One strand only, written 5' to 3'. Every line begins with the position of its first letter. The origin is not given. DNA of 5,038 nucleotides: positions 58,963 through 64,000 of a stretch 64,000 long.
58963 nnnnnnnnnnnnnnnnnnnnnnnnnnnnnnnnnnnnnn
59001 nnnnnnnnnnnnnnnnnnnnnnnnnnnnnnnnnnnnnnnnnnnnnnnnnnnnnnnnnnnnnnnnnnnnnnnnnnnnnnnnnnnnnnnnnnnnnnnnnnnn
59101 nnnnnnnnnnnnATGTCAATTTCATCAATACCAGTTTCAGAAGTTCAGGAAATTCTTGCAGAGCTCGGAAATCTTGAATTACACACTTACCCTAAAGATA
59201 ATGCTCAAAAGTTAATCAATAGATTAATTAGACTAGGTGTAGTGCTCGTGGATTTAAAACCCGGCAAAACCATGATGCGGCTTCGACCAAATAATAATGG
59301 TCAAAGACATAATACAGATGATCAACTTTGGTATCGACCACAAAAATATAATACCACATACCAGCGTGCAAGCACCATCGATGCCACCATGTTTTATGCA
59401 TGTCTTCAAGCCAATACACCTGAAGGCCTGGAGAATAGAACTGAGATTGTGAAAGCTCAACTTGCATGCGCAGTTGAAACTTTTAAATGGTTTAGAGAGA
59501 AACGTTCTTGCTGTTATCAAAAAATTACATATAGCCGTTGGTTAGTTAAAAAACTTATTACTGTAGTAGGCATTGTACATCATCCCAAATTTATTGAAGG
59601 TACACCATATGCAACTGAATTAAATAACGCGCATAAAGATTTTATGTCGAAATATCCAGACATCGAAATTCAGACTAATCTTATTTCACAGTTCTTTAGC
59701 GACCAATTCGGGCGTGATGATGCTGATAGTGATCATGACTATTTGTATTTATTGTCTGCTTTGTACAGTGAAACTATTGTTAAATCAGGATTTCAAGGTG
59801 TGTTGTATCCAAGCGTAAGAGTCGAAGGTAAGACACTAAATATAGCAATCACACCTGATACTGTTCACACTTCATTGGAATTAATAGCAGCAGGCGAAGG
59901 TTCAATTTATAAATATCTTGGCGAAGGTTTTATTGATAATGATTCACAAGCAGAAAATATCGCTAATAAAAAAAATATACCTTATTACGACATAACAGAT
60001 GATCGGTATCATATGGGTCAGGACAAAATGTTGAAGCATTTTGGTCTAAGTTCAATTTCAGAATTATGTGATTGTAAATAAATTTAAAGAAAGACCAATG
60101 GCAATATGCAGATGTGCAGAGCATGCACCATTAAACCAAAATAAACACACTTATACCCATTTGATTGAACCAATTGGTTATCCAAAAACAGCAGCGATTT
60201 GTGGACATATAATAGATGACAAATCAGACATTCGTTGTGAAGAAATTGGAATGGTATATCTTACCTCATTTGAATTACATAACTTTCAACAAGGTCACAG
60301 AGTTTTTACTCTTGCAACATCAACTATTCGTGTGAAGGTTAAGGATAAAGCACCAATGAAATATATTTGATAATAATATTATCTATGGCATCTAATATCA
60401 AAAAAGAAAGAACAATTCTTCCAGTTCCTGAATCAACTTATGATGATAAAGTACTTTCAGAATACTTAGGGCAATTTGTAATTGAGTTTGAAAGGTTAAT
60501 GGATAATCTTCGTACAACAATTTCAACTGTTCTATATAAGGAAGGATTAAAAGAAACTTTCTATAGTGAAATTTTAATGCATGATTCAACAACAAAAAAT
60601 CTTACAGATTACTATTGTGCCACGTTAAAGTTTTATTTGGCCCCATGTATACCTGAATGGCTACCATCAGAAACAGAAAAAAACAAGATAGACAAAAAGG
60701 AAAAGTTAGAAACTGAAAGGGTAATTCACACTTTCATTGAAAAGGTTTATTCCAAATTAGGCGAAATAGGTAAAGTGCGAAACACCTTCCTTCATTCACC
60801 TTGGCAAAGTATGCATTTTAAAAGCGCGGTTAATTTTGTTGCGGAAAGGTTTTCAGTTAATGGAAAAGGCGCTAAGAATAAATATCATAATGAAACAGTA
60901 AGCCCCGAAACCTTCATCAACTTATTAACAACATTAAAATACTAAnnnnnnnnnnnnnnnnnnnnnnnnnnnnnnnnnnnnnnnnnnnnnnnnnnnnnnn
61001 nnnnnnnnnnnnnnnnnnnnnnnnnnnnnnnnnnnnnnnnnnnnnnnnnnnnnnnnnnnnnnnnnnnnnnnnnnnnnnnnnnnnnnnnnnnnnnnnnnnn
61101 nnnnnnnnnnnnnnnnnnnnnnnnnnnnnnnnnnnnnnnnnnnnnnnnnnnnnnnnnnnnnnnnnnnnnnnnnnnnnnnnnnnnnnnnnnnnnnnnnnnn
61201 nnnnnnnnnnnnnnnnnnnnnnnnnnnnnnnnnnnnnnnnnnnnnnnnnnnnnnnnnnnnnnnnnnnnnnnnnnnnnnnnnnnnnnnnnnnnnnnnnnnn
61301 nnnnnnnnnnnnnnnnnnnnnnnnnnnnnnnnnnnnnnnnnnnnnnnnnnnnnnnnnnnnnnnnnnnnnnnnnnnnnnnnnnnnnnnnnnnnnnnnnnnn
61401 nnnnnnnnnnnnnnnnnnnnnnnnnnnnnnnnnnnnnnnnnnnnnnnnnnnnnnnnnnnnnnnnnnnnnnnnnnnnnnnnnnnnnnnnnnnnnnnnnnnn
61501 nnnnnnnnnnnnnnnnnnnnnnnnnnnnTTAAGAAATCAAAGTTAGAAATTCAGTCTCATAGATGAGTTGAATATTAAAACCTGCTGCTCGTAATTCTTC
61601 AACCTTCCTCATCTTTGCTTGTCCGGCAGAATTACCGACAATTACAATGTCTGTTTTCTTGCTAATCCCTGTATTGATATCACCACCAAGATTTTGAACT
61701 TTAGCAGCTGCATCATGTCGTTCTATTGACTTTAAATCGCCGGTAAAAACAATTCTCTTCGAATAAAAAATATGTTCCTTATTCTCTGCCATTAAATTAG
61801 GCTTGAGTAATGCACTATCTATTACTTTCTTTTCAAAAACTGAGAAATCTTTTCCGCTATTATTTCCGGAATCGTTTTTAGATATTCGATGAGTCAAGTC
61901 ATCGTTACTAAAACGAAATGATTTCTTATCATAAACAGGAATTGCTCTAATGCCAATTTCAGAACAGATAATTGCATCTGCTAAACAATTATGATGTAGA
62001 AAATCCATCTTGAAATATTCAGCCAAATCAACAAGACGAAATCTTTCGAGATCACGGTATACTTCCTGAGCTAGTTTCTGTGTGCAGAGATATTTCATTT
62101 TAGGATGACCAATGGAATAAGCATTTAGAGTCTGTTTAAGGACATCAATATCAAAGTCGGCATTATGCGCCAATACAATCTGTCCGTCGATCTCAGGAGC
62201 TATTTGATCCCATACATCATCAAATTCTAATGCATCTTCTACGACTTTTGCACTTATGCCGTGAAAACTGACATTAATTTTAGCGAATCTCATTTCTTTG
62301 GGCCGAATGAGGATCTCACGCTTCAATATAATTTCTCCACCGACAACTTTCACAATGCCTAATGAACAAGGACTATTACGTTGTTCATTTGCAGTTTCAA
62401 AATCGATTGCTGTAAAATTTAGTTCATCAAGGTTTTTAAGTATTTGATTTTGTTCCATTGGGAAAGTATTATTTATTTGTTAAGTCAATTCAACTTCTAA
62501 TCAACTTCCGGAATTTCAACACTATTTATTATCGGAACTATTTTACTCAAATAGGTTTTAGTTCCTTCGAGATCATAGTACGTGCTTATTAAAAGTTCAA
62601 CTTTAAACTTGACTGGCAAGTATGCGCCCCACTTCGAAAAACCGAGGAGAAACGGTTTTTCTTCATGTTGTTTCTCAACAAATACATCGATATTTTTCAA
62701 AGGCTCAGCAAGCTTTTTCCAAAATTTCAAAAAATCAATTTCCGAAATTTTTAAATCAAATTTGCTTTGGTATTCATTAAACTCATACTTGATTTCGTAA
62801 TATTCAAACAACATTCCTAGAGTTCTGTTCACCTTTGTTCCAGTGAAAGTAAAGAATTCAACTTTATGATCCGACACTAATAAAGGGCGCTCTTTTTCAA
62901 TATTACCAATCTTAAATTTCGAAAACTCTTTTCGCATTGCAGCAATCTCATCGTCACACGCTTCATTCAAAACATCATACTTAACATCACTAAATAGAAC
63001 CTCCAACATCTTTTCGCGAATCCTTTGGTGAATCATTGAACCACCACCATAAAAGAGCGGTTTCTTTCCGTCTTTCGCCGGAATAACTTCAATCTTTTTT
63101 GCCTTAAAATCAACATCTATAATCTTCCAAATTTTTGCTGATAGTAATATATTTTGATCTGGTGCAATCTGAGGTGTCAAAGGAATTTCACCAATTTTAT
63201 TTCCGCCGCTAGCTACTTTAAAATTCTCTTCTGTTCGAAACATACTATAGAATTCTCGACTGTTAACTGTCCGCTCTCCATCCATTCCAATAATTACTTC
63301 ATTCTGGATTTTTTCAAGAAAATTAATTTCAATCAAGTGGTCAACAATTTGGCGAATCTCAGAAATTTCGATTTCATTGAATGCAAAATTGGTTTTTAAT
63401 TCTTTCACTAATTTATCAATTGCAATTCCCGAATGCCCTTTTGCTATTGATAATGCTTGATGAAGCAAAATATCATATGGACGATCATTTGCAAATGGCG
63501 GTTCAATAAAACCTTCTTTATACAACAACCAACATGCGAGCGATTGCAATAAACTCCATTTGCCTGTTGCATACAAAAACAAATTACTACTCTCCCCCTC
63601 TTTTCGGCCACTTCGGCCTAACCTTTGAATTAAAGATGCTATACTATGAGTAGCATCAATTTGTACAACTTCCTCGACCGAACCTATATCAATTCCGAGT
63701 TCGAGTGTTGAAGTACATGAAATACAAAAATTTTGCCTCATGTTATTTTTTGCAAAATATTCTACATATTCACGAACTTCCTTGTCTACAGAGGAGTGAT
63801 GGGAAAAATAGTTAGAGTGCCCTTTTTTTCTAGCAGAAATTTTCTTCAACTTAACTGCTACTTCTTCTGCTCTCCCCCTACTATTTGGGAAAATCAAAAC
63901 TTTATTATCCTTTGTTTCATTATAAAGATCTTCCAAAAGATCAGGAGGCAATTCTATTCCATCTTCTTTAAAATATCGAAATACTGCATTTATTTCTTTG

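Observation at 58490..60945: Four-gene operon next to tRNA-Asp: HEPN-like / RES / small Cys protein / HEPN-like paralog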

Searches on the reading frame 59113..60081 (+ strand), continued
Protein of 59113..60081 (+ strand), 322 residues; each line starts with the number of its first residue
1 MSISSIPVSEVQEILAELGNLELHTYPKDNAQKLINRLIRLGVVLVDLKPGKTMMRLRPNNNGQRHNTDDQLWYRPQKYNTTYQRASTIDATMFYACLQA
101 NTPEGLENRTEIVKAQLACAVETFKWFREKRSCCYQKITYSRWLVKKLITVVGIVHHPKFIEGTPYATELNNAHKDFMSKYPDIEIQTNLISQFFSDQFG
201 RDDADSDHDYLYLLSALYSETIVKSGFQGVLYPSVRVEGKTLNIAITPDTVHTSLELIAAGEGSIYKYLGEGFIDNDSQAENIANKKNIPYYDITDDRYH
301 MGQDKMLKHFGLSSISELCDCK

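Call 86: fold_search(model_id=the predicted structure, library=viral)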
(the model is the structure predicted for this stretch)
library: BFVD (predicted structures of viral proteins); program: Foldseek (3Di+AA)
matches with E <= 10: 280; with E <= 0.001: 9
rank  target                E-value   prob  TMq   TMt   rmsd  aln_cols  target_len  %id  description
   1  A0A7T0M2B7            8.1e-05  1.00  0.30  0.35  20.5       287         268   10  (no name in the UniProt tables at hand)
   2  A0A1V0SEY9            9.1e-05  0.99  0.30  0.12  12.5       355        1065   10  Uncharacterized protein [Hokovirus HKV1]
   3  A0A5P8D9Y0            1.6e-04  0.99  0.29  0.20  19.8       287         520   10  N-acetyltransferase domain-containing protein [Gordonia phage OhMyWard]
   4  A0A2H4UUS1            1.7e-04  1.00  0.26  0.22  12.3       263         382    9  Uncharacterized protein [Bodo saltans virus]
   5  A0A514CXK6            2.3e-04  0.99  0.27  0.24  19.3       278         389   14  Uncharacterized protein [Gordonia phage Kenosha]
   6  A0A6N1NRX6            3.5e-04  1.00  0.27  0.43  10.0       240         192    8  Putative orfan [Tupanvirus soda lake]
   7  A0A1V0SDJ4            6.0e-04  0.98  0.31  0.11  11.7       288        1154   10  Uncharacterized protein [Indivirus ILV1]
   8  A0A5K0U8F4            6.8e-04  1.00  0.27  0.26  10.2       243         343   10  Uncharacterized protein [Yasminevirus sp. GU-2018]
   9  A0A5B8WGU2            8.1e-04  0.85  0.25  0.27  21.3       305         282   13  Uncharacterized protein [Arthrobacter phage Qui]
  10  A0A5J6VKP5            1.0e-03  0.85  0.29  0.24  10.9       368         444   10  Uncharacterized protein [Megaviridae environmental sample]
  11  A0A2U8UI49            1.3e-03  0.92  0.26  0.26  18.1       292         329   11  (no name in the UniProt tables at hand)
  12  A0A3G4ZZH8            1.4e-03  0.98  0.25  0.18  13.5       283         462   10  Uncharacterized protein [Gaeavirus sp.]
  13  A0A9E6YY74            1.5e-03  0.89  0.27  0.24  19.5       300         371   10  (no name in the UniProt tables at hand)
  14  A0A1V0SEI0            2.6e-03  0.75  0.28  0.11  14.0       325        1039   11  Uncharacterized protein [Hokovirus HKV1]
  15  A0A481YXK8            3.3e-03  0.98  0.30  0.37   8.6       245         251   12  Uncharacterized protein [Marseillevirus LCMAC202]
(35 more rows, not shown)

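Call 87: search_dna_similar(query=window:59113-60081:+, collection=plasmids, mode=protein, max_evalue=0.001, max_rows=15)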
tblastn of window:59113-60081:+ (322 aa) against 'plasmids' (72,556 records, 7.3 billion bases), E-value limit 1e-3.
Records with a match: 1; places in all: 1; records where one place covers at least 80% of the query: 1.
Best place of each record, by identity: <60% 1.
By first word of the organism name: Bacteroides 1.
By predicted mobility (MOB-suite, as given by PLSDB): non-mobilizable 1.
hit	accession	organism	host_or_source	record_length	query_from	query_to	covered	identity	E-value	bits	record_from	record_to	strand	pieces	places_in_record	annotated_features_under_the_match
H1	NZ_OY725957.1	Bacteroides finegoldii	-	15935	12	299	89%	32.2%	1e-33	137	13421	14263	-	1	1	hypothetical protein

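Call 92: search_protein_families(library=pfam, proteins=[L025:3022-3786:+, L010:4347-4859:+, L040:4691-5965:-, L020:2366-3127:-, L040:2407-4098:+, L040:4101-4661:+, L012:8912-9307:+, L011:8895-9149:+, L022:7350-7991:+, L006:6974-7966:+], max_evalue=0.05)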
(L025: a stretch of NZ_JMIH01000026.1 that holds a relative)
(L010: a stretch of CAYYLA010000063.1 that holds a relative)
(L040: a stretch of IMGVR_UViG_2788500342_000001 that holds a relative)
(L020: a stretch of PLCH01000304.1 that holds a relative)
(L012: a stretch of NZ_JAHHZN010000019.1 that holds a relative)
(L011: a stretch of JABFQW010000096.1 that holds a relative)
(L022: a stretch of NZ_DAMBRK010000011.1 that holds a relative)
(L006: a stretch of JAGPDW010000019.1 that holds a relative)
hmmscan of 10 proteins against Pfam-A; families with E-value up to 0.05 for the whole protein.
L025:3022-3786:+ (254 aa): 0 families

L010:4347-4859:+ (170 aa): 0 families

L040:4691-5965:- (424 aa): 0 families

L020:2366-3127:- (254 aa): 2 families
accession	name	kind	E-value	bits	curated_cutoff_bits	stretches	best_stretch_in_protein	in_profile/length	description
PF16162.10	KwaB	-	7.9e-25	88.4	26.3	1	62-238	3-185/186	Kiwa protein KwaB-like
PF11110.13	Phage_hub_GP28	-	0.003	17.9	21.5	1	106-165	70-129/154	Baseplate hub distal subunit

L040:2407-4098:+ (563 aa): 3 families
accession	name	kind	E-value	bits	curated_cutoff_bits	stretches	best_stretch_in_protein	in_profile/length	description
PF01015.23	Ribosomal_S3Ae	-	0.0039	17.2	29.3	1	25-97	77-149/191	Ribosomal S3Ae family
PF13588.12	HSDR_N_2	-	0.0054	17.2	25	1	29-155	2-110/110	Type I restriction enzyme R protein N terminus (HSDR_N)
PF16739.11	CARD_2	-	0.036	14.5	28.2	0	504-547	24-68/93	Caspase recruitment domain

L040:4101-4661:+ (186 aa): 0 families

L012:8912-9307:+ (131 aa): 0 families

L011:8895-9149:+ (84 aa): 0 families

L022:7350-7991:+ (213 aa): 2 families
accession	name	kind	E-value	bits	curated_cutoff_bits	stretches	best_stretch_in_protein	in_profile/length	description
PF04176.18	TIP41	-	0.011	15.7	25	1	80-165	84-171/174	TIP41-like family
PF02810.21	SEC-C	-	0.015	15.6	20.4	1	177-191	4-18/19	SEC-C motif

L006:6974-7966:+ (330 aa): 0 families

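Call 101: search_protein_families(library=phrogs, proteins=[window:59113-60081:+, L041:5992-6837:+, L044:5986-6807:+, L040:6001-6885:+, L025:3022-3786:+], max_evalue=0.01)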
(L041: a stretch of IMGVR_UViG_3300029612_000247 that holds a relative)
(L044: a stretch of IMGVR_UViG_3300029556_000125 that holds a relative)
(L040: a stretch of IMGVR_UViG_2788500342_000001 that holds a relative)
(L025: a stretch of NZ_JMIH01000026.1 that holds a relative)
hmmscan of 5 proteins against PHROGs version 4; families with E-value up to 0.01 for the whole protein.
window:59113-60081:+ (322 aa): 0 families

L041:5992-6837:+ (281 aa): 1 family
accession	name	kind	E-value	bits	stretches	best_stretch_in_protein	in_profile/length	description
phrog_7733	-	unknown function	0.0059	17.4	0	11-28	21-38/41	-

L044:5986-6807:+ (273 aa): 0 families

L040:6001-6885:+ (294 aa): 0 families

L025:3022-3786:+ (254 aa): 0 families

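Call 105: search_dna_similar(query=window:59113-60081:+, collection=phages, mode=protein, max_evalue=0.001, max_rows=15)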
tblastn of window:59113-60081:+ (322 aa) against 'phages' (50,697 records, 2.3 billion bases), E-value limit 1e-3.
No match.

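Call 108: get_annotated_region(hit=H1, flank=8000)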
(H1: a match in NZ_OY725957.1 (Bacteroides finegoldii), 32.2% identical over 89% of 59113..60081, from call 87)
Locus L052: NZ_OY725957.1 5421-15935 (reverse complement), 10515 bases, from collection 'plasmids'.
description: Bacteroides finegoldii strain Bacteroides finegoldii TSDC17.2-1.1 plasmid 55, complete sequence
organism: Bacteroides finegoldii (NCBI taxid 338188)
taxonomy: Bacteria; Bacteroidota; Bacteroidia; Bacteroidales; Bacteroidaceae; Bacteroides; Bacteroides finegoldii
host: -; source: -; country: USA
typing (MOB-suite, as given by PLSDB): non-mobilizable
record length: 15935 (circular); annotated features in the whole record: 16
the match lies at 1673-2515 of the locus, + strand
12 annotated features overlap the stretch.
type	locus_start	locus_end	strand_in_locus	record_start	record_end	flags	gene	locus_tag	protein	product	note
CDS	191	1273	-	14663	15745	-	-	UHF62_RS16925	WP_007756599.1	mannose-1-phosphate guanylyltransferase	-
CDS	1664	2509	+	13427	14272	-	-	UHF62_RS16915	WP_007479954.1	hypothetical protein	-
CDS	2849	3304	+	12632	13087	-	-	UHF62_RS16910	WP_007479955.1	hypothetical protein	-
CDS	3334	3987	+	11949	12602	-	-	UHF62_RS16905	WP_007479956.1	hypothetical protein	-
CDS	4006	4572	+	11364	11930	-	-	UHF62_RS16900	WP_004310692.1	hypothetical protein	-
CDS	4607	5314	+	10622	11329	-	-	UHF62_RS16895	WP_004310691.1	hypothetical protein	-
CDS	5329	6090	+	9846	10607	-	-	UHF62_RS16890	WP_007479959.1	nuclease-related domain-containing protein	-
CDS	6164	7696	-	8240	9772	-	-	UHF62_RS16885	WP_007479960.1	hypothetical protein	-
CDS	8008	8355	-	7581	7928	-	-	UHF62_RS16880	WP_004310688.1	hypothetical protein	-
CDS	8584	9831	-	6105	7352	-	-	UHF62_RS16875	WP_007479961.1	DUF5906 domain-containing protein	-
CDS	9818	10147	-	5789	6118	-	-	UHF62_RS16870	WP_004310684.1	helix-turn-helix domain-containing protein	-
CDS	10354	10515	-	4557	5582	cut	-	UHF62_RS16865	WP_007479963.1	ORF6N domain-containing protein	-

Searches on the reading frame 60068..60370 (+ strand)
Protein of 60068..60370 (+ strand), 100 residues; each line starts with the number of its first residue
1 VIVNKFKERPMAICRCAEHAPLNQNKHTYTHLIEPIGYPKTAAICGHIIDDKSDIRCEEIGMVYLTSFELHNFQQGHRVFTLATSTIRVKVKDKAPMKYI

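Call 3: search_protein_families(library=pfam, proteins=[window:60068-60370:+], max_evalue=10)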
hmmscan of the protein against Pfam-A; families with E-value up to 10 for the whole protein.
window:60068-60370:+ (100 aa): 3 families
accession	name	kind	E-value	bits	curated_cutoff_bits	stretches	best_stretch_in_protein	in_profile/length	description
PF04455.17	Saccharop_dh_N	-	0.077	13.9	23.5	1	44-100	6-62/100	LOR/SDH bifunctional enzyme conserved region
PF02750.19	Synapsin_C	-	0.077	12.9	22.5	1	24-65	70-111/203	Synapsin, ATP binding domain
PF19170.5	DUF5852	-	0.085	13.1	25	1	26-91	92-159/187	Family of unknown function (DUF5852)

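Call 4: search_protein_families(library=padloc, proteins=[window:60068-60370:+], max_evalue=10)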
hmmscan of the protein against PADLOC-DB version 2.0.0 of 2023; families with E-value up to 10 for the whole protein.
window:60068-60370:+ (100 aa): 0 families

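Call 5: search_protein_families(library=ncbifam, proteins=[window:60068-60370:+], max_evalue=10)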
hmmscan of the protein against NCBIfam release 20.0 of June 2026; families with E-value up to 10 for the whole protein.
window:60068-60370:+ (100 aa): 0 families

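Call 27: find_homologous_proteins(query=window:60098-60370:+, max_evalue=1)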
Query window:60098-60370:+ (90 aa): 1 proteins with E <= 1 among 1 candidates.
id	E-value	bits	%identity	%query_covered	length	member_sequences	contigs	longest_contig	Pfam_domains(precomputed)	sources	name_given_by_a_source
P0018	5.4e-56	204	100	100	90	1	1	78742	-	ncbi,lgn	-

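Call 101: search_protein_families(library=phrogs, proteins=[window:60098-60370:+], max_evalue=0.01)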
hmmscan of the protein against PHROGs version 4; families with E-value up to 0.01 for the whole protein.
window:60098-60370:+ (90 aa): 0 families

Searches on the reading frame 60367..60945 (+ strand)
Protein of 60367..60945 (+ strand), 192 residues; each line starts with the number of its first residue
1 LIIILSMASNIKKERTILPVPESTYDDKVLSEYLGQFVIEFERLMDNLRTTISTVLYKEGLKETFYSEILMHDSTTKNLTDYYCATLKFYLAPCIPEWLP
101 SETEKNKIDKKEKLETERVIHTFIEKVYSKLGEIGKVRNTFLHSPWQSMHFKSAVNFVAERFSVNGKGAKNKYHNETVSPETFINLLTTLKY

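Call 3: search_protein_families(library=pfam, proteins=[window:60367-60945:+], max_evalue=10)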
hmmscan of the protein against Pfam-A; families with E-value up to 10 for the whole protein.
window:60367-60945:+ (192 aa): 2 families
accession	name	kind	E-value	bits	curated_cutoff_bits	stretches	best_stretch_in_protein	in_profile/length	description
PF15296.11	Codanin-1_C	-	0.036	14.6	27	1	136-165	71-98/121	Codanin-1 C-terminus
PF23461.1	ZMYND11_CC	-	0.11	13.3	27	1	105-131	15-41/54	ZMYND11 protein coiled-coil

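Call 4: search_protein_families(library=padloc, proteins=[window:60367-60945:+], max_evalue=10)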
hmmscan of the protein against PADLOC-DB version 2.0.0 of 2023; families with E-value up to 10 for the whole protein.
window:60367-60945:+ (192 aa): 1 family
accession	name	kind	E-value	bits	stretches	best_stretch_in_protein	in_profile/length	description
PDLC01843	CARF2--CARF_HEPN_CSX20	-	0.00018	18.6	1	43-188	275-398/498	-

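Call 5: search_protein_families(library=ncbifam, proteins=[window:60367-60945:+], max_evalue=10)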
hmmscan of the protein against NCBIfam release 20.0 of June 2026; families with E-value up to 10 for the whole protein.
window:60367-60945:+ (192 aa): 0 families

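Call 56: find_related_loci(query=A7, collection=metagenome_contigs, flank=6000)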
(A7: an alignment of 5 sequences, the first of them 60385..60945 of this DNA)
Query A7 (186 aa) in metagenome_contigs; peptide patterns used: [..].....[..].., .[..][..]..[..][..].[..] (x = any residue, [..] = any of these).
165 stretches matched a pattern, but none encodes a relative of the query by tblastn (E <= 1e-3).

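Call 76: find_related_loci(query=A7, collection=viral_contigs, flank=6000)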
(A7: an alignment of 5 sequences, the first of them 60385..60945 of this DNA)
Query A7 (186 aa) in viral_contigs; peptide patterns used: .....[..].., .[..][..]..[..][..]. (x = any residue, [..] = any of these).
85 stretches matched a pattern, but none encodes a relative of the query by tblastn (E <= 1e-3).

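Call 88: search_dna_similar(query=window:60385-60945:+, collection=plasmids, mode=protein, max_evalue=0.01, max_rows=15)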
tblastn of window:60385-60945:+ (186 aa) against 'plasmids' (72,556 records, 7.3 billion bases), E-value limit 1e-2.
No match.

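Call 101: search_protein_families(library=phrogs, proteins=[window:60385-60945:+], max_evalue=0.01)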
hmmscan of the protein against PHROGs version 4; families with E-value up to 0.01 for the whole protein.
window:60385-60945:+ (186 aa): 0 families

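Call 107: search_dna_similar(query=window:60385-60945:+, collection=phages, mode=protein, max_evalue=0.01, max_rows=10)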
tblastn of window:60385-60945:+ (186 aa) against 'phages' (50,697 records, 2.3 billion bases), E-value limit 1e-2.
No match.

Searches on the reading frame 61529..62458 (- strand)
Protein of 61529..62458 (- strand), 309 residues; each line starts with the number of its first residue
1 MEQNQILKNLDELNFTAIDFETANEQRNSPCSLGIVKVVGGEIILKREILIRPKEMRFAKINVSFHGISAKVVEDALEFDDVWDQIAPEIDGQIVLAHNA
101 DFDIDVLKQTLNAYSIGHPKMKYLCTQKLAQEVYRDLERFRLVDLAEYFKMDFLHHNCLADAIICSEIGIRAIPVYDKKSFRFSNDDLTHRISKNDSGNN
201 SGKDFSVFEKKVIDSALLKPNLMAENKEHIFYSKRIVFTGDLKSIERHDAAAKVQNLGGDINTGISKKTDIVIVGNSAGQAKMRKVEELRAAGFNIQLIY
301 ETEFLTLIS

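Call 74: search_protein_families(library=pfam, proteins=[window:61529-62458:-], max_evalue=0.001)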
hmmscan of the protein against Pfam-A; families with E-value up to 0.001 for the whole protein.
window:61529-62458:- (309 aa): 3 families
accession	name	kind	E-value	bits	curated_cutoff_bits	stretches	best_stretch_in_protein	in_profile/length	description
PF00929.31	RNase_T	-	8.4e-19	69.1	24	1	17-165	2-160/164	Exonuclease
PF00533.33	BRCT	-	3e-08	34.2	21.3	1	227-290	2-65/78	BRCA1 C Terminus (BRCT) domain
PF16473.11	Rv2179c-like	-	0.0003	21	27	0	80-166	81-170/177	3'-5' exoribonuclease Rv2179c-like domain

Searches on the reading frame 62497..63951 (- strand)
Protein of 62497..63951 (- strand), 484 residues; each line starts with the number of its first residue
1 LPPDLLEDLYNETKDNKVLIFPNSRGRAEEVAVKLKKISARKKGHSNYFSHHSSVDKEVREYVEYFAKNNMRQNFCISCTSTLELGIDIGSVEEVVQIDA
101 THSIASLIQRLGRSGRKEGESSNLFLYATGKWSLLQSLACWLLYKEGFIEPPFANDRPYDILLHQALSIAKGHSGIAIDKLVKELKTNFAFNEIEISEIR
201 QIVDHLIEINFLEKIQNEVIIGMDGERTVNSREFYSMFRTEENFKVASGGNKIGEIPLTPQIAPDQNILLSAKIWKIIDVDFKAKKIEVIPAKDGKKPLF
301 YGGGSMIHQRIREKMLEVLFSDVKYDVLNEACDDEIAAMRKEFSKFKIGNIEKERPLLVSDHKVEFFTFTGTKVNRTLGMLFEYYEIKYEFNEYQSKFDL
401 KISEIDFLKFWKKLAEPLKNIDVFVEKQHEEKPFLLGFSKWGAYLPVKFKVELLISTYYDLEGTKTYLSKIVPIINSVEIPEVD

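Call 74: search_protein_families(library=pfam, proteins=[window:62497-63951:-], max_evalue=0.001)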
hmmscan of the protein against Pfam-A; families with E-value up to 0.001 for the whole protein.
window:62497-63951:- (484 aa): 2 families
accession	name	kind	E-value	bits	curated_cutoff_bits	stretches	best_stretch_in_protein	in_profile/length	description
PF00271.37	Helicase_C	-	3e-15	56.9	23.5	1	4-117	4-109/110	Helicase conserved C-terminal domain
PF22590.2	Cas3-like_C_2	-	1.9e-05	25.3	27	1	15-118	2-105/106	CRISPR-associated nuclease/helicase Cas3, C-terminal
